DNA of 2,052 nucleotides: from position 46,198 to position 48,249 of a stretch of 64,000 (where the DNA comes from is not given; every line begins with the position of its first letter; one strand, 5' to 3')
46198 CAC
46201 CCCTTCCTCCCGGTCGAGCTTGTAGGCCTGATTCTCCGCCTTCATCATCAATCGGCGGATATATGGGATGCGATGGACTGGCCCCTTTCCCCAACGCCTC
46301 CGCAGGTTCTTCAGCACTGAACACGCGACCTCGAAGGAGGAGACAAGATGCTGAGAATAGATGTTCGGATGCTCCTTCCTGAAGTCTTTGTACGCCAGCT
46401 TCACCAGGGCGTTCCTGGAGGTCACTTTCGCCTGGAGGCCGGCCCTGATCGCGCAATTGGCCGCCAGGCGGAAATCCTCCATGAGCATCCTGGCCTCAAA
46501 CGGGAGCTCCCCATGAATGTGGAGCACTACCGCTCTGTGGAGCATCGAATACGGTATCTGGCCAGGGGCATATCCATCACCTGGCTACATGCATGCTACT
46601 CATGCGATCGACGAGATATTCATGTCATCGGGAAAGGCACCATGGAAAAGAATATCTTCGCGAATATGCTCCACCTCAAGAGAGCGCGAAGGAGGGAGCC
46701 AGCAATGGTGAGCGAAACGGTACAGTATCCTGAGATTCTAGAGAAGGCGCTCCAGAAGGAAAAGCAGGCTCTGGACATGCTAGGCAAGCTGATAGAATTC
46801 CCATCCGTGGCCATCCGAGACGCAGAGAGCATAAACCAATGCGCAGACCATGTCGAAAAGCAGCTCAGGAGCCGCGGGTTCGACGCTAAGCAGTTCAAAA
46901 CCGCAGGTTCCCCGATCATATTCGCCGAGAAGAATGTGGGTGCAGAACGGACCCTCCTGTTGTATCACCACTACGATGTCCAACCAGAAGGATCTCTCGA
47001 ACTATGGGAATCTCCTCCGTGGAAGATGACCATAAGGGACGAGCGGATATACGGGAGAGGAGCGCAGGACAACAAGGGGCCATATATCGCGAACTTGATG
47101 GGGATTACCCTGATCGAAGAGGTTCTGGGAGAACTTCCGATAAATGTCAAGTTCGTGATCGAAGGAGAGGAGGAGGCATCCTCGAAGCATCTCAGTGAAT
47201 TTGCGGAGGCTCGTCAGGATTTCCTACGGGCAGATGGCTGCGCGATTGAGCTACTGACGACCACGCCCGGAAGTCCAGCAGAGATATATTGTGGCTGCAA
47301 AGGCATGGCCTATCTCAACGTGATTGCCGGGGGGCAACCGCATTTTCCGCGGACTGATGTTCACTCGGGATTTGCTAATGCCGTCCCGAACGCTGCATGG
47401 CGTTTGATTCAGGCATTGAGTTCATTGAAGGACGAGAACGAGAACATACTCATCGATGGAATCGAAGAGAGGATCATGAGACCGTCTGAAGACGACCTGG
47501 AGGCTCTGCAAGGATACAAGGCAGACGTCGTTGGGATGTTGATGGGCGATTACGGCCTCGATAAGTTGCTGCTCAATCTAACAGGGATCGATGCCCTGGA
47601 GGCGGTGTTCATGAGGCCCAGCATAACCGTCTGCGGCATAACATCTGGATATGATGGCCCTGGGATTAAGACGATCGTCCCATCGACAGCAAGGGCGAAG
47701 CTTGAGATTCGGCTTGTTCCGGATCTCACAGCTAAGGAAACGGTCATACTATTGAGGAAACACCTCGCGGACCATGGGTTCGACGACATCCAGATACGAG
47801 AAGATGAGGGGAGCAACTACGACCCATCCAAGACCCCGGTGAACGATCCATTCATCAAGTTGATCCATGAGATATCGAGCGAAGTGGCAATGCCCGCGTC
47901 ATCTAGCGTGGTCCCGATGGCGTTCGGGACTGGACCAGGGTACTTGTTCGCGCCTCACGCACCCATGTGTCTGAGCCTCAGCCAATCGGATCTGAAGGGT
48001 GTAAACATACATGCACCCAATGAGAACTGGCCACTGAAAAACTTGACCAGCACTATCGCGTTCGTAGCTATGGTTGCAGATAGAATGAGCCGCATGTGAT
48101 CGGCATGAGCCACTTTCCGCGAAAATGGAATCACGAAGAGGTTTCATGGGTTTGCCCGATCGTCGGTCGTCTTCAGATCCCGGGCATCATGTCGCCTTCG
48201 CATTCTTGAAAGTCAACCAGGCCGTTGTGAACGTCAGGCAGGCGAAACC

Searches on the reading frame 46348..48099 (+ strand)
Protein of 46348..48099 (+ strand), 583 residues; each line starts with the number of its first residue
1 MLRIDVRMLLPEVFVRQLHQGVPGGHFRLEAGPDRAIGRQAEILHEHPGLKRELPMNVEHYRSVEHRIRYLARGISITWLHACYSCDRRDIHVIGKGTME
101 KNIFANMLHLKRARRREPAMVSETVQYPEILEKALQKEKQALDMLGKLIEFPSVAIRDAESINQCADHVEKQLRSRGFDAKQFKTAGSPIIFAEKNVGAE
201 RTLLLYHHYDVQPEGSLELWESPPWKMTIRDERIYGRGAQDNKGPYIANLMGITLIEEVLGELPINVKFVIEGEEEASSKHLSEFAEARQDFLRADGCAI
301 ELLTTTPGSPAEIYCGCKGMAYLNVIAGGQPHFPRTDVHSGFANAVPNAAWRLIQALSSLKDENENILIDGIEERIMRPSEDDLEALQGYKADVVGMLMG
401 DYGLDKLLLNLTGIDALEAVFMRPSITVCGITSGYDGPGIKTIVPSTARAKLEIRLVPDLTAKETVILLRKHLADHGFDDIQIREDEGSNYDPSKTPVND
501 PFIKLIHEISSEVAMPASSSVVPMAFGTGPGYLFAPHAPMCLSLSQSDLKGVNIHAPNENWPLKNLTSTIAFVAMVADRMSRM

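Call 65: search_protein_families(library=pfam, proteins=[window:46348-48099:+], max_evalue=0.00001)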
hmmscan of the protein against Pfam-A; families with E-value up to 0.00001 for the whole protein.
window:46348-48099:+ (583 aa): 2 families
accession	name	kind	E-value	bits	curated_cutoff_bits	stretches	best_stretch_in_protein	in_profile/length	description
PF01546.33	Peptidase_M20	-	6.8e-21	75.5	24.6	1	204-577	1-204/206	Peptidase family M20/M25/M40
PF07687.19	M20_dimer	-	1.9e-12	47.5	21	1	327-477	7-103/107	Peptidase dimerisation domain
